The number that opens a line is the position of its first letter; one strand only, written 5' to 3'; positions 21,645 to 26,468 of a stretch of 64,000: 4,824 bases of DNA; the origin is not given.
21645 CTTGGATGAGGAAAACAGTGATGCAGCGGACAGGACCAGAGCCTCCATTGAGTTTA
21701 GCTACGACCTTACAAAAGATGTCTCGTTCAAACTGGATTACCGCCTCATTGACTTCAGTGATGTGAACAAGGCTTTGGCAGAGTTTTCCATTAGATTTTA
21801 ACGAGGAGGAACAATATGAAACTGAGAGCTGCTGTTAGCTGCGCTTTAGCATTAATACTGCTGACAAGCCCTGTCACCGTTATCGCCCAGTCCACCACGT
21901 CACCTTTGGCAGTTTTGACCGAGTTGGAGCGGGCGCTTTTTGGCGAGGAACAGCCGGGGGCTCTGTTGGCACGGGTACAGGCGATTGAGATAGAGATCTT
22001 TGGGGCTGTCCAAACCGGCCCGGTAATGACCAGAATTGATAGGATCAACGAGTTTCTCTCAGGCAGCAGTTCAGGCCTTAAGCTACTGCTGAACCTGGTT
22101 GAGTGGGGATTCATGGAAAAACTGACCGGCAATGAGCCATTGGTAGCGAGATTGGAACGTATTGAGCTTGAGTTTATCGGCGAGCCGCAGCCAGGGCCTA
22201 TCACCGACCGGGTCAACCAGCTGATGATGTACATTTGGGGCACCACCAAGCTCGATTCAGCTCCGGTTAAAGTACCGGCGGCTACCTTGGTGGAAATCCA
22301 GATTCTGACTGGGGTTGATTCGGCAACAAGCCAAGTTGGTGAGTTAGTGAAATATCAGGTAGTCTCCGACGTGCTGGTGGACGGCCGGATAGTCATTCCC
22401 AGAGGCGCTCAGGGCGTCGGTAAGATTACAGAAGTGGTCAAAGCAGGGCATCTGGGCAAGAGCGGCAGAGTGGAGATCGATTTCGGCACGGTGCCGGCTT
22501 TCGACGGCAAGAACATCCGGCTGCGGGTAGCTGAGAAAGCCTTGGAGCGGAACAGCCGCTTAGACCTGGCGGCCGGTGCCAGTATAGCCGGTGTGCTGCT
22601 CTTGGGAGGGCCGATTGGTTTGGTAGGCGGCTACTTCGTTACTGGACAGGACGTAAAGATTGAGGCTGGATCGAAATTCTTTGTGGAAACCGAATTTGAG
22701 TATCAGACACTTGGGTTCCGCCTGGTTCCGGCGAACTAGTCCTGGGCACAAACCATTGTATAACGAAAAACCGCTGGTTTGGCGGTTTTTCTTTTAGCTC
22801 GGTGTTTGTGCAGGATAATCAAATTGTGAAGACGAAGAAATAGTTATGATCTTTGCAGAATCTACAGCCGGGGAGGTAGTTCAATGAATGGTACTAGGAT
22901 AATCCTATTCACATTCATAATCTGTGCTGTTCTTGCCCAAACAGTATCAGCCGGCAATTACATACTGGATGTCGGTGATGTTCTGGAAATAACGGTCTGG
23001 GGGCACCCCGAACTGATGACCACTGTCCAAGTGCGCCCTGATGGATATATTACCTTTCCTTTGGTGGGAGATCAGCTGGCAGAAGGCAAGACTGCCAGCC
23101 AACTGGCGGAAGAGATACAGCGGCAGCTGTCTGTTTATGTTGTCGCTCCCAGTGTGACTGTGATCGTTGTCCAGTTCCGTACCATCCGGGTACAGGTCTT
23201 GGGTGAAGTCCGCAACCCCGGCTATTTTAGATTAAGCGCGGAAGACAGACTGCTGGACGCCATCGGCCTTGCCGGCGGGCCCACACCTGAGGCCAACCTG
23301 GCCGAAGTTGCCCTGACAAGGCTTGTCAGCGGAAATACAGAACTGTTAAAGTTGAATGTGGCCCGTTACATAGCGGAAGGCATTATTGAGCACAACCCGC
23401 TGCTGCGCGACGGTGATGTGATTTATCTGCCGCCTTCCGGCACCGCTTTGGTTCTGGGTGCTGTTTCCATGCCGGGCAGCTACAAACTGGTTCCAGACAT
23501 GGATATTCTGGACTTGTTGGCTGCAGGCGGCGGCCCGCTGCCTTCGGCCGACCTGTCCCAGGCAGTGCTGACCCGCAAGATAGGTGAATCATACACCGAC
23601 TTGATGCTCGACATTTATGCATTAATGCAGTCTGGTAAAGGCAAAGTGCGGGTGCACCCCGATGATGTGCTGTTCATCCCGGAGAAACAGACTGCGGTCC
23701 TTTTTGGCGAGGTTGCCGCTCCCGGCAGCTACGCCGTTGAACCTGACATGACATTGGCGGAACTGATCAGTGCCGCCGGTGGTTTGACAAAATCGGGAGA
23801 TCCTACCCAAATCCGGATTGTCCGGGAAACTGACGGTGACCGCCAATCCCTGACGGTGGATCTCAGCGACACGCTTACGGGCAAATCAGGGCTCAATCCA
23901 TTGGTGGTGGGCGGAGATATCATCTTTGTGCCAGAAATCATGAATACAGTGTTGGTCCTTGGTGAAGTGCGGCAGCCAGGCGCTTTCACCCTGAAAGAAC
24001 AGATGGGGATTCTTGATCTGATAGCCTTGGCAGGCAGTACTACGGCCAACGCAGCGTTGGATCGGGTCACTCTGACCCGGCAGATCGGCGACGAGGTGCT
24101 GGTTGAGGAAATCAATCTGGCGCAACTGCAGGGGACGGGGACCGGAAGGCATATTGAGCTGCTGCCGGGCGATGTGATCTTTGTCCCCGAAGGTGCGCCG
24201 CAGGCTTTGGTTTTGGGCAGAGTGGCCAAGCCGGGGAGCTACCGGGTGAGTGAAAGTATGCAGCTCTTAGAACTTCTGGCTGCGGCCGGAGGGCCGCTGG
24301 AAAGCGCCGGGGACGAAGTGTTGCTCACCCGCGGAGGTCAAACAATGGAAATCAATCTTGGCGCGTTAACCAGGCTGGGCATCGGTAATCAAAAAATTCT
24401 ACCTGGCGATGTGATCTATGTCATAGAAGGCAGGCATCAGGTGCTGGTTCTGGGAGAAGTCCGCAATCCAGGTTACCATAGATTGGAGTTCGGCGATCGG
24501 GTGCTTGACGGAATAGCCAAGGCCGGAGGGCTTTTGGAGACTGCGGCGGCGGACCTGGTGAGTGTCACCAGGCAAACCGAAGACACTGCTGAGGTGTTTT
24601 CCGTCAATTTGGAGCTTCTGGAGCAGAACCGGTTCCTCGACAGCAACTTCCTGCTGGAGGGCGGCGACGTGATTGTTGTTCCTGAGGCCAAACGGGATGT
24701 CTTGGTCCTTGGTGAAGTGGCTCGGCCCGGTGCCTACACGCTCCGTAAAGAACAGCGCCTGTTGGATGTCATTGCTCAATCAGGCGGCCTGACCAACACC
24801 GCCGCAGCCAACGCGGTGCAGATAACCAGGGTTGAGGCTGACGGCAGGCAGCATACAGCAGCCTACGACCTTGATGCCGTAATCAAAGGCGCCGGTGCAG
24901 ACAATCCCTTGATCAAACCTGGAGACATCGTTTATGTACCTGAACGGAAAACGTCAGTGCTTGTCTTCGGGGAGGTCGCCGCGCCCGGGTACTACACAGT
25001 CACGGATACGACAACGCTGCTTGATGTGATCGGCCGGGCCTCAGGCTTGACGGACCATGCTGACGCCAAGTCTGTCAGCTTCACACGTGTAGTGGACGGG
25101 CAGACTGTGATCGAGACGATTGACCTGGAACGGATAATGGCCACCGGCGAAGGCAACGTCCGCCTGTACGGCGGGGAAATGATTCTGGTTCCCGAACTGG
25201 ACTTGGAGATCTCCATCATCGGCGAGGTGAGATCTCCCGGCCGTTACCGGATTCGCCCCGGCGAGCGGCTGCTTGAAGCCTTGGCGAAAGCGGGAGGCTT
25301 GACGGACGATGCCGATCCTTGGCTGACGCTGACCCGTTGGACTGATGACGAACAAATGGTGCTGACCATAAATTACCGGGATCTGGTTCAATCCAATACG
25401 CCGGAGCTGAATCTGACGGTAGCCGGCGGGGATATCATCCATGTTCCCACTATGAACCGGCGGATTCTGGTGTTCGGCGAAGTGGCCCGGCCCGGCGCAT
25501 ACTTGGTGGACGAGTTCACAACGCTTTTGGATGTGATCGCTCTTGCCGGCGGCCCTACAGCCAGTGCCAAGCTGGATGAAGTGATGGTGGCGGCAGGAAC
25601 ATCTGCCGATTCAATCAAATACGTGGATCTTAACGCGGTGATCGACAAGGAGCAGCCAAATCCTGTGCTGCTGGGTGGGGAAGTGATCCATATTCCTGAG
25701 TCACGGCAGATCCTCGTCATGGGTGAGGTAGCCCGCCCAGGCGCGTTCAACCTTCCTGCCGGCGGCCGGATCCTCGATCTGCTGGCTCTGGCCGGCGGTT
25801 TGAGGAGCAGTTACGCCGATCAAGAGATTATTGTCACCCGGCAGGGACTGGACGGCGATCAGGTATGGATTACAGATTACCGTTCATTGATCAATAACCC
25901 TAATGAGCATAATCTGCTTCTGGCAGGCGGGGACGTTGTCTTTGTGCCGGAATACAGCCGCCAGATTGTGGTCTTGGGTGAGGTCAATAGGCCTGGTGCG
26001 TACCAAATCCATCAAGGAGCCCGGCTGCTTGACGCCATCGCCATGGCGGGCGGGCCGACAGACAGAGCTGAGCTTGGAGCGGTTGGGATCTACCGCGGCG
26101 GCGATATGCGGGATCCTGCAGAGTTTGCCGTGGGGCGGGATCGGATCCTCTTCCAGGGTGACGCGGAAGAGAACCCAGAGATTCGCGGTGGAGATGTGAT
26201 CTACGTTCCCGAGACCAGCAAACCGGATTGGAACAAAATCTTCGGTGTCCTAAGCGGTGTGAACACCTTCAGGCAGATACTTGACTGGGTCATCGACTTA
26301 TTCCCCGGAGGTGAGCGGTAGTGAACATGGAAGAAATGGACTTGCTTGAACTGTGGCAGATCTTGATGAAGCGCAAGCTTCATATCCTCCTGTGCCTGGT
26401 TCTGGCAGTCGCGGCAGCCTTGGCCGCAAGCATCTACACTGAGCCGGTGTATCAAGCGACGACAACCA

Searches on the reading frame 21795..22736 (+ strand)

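Call 77: search_protein_families(library=pfam, max_evalue=0.001, proteins=[window:21795-22736:+])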
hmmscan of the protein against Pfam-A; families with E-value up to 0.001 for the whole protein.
window:21795-22736:+ (314 aa): 1 family
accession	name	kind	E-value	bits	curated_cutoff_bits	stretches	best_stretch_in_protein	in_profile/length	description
PF03743.19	TrbI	-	0.00024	21.5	35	1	160-245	2-82/188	Bacterial conjugation TrbI-like protein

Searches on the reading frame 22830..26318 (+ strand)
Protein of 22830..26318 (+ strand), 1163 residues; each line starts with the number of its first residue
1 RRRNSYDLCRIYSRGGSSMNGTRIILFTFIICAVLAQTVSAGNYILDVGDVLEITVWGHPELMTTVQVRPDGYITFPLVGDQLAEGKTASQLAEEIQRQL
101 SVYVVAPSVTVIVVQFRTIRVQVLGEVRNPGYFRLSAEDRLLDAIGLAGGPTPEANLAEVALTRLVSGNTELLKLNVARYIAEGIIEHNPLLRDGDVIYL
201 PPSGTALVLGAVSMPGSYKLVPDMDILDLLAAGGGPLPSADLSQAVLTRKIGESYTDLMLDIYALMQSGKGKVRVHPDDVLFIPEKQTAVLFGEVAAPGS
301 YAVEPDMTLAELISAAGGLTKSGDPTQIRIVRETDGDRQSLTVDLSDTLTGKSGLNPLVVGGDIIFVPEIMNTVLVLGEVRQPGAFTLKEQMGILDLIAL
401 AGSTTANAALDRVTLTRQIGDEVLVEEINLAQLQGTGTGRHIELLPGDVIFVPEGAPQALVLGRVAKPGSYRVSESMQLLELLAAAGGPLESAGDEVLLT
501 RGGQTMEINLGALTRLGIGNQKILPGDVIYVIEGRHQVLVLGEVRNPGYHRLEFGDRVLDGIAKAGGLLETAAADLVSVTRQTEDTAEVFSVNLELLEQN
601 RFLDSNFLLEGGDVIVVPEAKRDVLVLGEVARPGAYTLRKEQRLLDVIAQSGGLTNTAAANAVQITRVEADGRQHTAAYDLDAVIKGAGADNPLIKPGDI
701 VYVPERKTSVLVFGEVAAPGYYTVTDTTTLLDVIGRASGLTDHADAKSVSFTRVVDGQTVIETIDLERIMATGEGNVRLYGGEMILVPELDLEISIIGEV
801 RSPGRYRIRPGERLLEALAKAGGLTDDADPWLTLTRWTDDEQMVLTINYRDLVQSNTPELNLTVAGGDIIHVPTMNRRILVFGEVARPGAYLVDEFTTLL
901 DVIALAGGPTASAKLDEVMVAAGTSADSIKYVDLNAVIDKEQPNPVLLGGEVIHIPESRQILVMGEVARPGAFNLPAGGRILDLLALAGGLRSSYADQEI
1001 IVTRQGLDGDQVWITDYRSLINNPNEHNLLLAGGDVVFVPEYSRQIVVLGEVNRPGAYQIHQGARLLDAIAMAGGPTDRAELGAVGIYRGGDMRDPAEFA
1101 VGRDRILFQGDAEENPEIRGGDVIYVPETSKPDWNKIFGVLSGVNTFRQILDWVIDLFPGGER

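Call 77: search_protein_families(library=pfam, max_evalue=0.001, proteins=[window:22830-26318:+])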
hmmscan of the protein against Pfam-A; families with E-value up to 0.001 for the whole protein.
window:22830-26318:+ (1163 aa): 6 families
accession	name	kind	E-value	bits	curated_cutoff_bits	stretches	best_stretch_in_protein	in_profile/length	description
PF10531.15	SLBB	-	3.3e-132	430.7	27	12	1048-1093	4-51/55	SLBB domain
PF22461.2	SLBB_2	-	7e-116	379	27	11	537-617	2-79/79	SLBB domain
PF02563.21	Poly_export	-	2.7e-24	85.6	28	1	41-113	4-76/77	Polysaccharide biosynthesis/export protein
PF08007.18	JmjC_2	-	1.1e-05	25.3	22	0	187-203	85-101/127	JmjC domain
PF17930.7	LpxI_N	-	4.5e-05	23.9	25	0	454-500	64-106/129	LpxI N-terminal domain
PF21398.2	PG_binding_5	-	0.00094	19.5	24.1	0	850-876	20-46/67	Putative peptidoglycan-binding domain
